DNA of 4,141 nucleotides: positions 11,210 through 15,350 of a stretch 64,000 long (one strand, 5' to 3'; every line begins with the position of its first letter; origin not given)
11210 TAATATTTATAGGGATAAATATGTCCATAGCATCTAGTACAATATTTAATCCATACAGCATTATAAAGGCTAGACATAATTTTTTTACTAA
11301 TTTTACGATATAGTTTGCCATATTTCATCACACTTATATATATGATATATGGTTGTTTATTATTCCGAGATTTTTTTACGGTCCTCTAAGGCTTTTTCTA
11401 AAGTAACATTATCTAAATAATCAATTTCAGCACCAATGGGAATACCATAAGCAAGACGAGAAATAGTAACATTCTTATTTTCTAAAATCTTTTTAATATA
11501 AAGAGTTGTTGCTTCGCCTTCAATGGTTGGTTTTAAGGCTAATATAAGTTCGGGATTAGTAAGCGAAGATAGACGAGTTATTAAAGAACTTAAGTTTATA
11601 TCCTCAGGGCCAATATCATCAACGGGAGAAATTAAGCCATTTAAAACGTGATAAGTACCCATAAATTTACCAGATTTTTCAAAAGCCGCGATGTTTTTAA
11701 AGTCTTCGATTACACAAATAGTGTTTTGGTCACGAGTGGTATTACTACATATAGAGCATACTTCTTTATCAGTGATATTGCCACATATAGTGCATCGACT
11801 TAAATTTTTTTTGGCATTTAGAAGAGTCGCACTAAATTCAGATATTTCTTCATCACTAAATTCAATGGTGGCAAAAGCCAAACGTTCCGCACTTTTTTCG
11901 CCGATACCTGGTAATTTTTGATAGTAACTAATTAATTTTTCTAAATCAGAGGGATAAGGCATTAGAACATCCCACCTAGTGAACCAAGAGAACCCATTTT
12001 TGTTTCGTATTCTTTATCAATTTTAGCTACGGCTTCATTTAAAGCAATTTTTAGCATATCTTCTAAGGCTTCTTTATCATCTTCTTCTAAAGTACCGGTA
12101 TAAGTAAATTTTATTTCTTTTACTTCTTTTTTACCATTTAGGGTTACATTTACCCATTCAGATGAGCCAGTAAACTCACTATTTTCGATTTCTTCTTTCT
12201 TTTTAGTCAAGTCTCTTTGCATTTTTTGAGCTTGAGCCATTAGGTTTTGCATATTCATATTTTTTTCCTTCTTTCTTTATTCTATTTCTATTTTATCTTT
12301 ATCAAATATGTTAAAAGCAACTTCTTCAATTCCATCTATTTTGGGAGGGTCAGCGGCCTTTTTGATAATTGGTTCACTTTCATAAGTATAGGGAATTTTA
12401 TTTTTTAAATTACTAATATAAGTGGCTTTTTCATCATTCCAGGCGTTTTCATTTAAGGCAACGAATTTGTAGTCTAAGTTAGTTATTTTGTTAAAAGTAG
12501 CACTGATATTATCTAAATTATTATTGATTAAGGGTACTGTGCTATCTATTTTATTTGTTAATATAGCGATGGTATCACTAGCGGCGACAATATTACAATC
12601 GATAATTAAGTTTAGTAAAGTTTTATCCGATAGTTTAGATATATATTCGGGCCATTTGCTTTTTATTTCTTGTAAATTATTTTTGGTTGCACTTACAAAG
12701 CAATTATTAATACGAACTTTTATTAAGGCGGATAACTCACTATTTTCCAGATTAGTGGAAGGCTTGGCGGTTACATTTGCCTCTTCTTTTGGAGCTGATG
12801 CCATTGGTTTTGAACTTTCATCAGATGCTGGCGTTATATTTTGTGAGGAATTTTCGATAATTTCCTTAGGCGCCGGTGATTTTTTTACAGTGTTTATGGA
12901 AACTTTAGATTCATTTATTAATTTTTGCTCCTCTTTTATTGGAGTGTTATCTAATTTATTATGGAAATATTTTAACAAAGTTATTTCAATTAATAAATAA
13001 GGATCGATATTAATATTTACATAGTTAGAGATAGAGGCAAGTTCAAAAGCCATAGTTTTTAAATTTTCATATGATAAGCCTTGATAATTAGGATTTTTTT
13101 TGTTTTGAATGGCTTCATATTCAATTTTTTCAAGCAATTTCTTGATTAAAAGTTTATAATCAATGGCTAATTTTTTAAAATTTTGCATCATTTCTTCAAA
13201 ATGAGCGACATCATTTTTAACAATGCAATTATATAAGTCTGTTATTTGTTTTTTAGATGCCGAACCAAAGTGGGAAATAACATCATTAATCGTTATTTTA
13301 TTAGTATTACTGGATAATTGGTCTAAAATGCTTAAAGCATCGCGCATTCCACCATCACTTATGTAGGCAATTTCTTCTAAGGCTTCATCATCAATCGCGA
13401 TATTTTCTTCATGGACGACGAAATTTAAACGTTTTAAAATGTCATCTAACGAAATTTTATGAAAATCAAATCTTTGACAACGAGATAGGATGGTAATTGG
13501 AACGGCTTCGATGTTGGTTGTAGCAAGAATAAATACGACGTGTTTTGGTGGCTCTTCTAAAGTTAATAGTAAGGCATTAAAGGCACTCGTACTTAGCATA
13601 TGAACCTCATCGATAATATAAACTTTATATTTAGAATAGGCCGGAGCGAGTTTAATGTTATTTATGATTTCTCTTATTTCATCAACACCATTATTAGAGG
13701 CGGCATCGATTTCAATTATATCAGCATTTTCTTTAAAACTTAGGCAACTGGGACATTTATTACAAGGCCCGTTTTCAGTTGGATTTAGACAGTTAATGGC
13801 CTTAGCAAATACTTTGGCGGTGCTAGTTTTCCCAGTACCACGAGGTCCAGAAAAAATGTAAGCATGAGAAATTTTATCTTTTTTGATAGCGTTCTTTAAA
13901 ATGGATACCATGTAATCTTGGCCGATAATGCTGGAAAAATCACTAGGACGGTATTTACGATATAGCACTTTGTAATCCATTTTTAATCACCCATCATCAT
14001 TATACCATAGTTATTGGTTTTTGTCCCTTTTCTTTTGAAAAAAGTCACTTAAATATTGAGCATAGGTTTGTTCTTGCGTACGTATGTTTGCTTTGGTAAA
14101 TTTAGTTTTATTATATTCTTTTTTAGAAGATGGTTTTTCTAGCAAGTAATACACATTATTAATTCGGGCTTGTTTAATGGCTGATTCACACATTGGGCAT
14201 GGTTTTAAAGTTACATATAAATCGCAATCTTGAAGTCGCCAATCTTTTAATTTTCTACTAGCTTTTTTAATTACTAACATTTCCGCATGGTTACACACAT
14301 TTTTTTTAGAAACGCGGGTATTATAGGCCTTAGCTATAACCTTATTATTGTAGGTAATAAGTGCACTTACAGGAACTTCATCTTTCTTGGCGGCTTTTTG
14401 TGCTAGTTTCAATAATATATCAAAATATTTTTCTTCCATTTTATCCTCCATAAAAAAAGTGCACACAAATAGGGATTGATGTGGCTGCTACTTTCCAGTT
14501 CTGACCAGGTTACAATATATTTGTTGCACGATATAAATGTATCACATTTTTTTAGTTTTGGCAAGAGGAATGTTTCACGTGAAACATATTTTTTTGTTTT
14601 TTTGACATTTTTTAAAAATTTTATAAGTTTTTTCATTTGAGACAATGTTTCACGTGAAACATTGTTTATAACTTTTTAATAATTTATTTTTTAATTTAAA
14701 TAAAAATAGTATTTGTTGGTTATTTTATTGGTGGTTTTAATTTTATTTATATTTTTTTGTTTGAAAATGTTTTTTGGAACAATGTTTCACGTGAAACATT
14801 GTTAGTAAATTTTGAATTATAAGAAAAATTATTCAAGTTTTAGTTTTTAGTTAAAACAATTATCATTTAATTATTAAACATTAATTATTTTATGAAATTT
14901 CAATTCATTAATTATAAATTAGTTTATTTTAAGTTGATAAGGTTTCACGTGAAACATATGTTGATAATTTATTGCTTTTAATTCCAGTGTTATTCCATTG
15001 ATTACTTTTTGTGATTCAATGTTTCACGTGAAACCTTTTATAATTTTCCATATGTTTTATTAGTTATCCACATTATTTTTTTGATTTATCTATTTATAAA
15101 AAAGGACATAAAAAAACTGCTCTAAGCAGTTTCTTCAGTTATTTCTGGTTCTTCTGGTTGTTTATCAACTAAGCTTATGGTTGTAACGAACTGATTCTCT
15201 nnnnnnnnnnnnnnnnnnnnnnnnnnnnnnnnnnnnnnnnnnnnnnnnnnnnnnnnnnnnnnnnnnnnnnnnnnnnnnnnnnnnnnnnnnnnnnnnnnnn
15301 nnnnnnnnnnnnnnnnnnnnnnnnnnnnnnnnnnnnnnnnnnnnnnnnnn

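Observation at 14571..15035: Five parS palindromes packed into one ~590-bp intergenic gap (gyrA-ffs): a compact chromosomal centromere?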

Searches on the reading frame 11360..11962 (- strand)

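Call 7: search_protein_families(library=ncbifam, proteins=[window:11360-11962:-])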
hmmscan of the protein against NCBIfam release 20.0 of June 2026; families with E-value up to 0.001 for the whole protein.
window:11360-11962:- (200 aa): 1 family
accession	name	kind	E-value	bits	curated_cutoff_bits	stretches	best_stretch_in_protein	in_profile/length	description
TIGR00615.1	recR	equivalog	1.4e-71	240.1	162.55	1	3-196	3-196/196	recombination mediator RecR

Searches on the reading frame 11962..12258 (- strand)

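Call 7: search_protein_families(library=ncbifam, proteins=[window:11962-12258:-])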
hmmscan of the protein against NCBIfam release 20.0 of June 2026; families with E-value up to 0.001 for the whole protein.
window:11962-12258:- (98 aa): 2 families
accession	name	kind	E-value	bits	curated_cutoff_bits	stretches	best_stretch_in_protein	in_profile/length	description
TIGR00103.1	DNA_YbaB_EbfC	equivalog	8e-18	64.5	49.45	1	2-89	7-95/104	YbaB/EbfC family nucleoid-associated protein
NF011218.0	PRK14625.1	equivalog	5.7e-06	26.7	151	1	3-88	4-90/109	hypothetical protein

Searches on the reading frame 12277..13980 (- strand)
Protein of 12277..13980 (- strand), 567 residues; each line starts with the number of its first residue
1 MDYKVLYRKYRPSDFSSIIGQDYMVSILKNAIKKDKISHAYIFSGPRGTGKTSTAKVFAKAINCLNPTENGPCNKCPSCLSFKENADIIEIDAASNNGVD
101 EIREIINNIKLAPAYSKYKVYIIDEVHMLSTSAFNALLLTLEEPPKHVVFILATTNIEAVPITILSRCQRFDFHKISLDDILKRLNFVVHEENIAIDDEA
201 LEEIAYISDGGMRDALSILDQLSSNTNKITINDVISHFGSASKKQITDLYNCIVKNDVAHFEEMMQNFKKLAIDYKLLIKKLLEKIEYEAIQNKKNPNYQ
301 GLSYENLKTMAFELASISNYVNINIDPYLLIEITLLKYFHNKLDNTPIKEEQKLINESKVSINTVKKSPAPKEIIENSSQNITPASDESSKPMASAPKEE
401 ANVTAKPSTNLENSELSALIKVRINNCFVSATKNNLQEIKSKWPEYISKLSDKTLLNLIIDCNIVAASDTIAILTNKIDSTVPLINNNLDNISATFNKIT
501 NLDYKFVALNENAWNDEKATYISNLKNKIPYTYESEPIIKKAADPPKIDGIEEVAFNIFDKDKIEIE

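Call 7: search_protein_families(library=ncbifam, proteins=[window:12277-13980:-])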
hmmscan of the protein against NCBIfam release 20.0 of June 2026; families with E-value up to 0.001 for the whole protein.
window:12277-13980:- (567 aa): 76 families (the best 25 are shown)
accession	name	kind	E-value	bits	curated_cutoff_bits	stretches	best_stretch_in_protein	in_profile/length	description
NF004046.1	PRK05563.1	equivalog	5e-141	471.4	400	1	3-534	2-546/567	DNA polymerase III subunit gamma/tau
TIGR02397.1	dnaX_nterm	equivalog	1.5e-124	415.9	250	1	3-308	1-309/355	DNA polymerase III subunit gamma/tau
NF004549.0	PRK05896.1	equivalog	1.4e-112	377.5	578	1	4-494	4-515/642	DNA polymerase III subunits gamma and tau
NF011510.0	PRK14948.1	equivalog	2.4e-111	373.5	593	1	1-530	3-536/640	DNA polymerase III subunit gamma/tau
NF011512.0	PRK14950.1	equivalog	2e-109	367.3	593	1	1-286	1-290/585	DNA polymerase III subunits gamma and tau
NF011526.0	PRK14965.1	equivalog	2.2e-108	363.6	670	1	1-287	1-290/578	DNA polymerase III subunits gamma and tau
NF011523.0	PRK14962.1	equivalog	5.1e-107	358.6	576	1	4-376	2-367/474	DNA polymerase III subunits gamma and tau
NF006585.0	PRK09111.1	equivalog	9.6e-105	351.5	604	1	2-290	26-322/616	DNA polymerase III subunit gamma/tau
NF005942.0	PRK07994.1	equivalog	1.2e-101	341.7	613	1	1-292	1-295/655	DNA polymerase III subunit gamma/tau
NF011514.0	PRK14953.1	equivalog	1.5e-99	334.2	536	1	1-448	1-447/488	DNA polymerase III subunits gamma and tau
NF011531.0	PRK14971.1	equivalog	9.5e-97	325.3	685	1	3-258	4-263/614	DNA polymerase III subunit gamma/tau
NF005173.0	PRK06647.1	equivalog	8.9e-94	315.3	623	1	1-435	1-450/568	DNA polymerase III subunits gamma and tau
NF004962.0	PRK06305.1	equivalog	1e-91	308.4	559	1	2-368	3-378/465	DNA polymerase III subunits gamma and tau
NF006280.0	PRK08451.1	equivalog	2.2e-90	304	572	1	4-387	2-374/535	DNA polymerase III subunit gamma/tau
NF011525.0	PRK14964.1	equivalog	2.4e-89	300.4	554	1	9-276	6-280/493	DNA polymerase III subunits gamma and tau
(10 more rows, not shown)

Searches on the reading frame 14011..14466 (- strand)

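Call 7: search_protein_families(library=ncbifam, proteins=[window:14011-14466:-])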
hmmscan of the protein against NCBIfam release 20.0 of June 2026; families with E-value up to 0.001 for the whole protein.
window:14011-14466:- (151 aa): 4 families
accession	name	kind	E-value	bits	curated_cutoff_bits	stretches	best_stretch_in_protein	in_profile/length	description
NF008113.2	PRK10860.1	equivalog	2.8e-25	89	150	1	11-107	7-103/165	tRNA adenosine(34) deaminase TadA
TIGR02571.1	ComEB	equivalog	2.6e-08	34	219.45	1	25-137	19-142/151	ComE operon protein 2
NF041025.1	antiphage_deaminase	equivalog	4.4e-07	29.1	400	1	59-117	338-395/437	anti-phage dCTP deaminase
TIGR00326.1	eubact_ribD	equivalog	1.4e-05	24.5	156.35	1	19-114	5-99/343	bifunctional diaminohydroxyphosphoribosylaminopyrimidine deaminase/5-amino-6-(5-phosphoribosylamino)uracil reductase RibD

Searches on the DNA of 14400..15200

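Call 65: search_rna_families(source=window, start=14400, end=15200, threshold=evalue, max_evalue=1)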
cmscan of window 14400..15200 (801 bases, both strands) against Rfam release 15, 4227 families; matches with E-value up to 1: 5.
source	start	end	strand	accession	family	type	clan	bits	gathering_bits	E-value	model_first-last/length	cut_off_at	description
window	14450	14535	-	RF00169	Bacteria_small_SRP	Gene;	CL00003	54.1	40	6e-11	1-97/97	no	Bacterial small signal recognition particle RNA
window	14946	15030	+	RF00574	SNORD69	Gene; snRNA; snoRNA; CD-box;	-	25.3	37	0.041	1-77/77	no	Small nucleolar RNA SNORD69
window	14939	15037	-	RF04199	MIR6027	Gene; miRNA;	-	18.5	95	0.41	30-131/159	no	MIR6027 microRNA precursor family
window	14567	14665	-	RF04199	MIR6027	Gene; miRNA;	-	18.4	95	0.43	28-133/159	no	MIR6027 microRNA precursor family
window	14939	15037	+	RF04199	MIR6027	Gene; miRNA;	-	17.9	95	0.59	30-131/159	no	MIR6027 microRNA precursor family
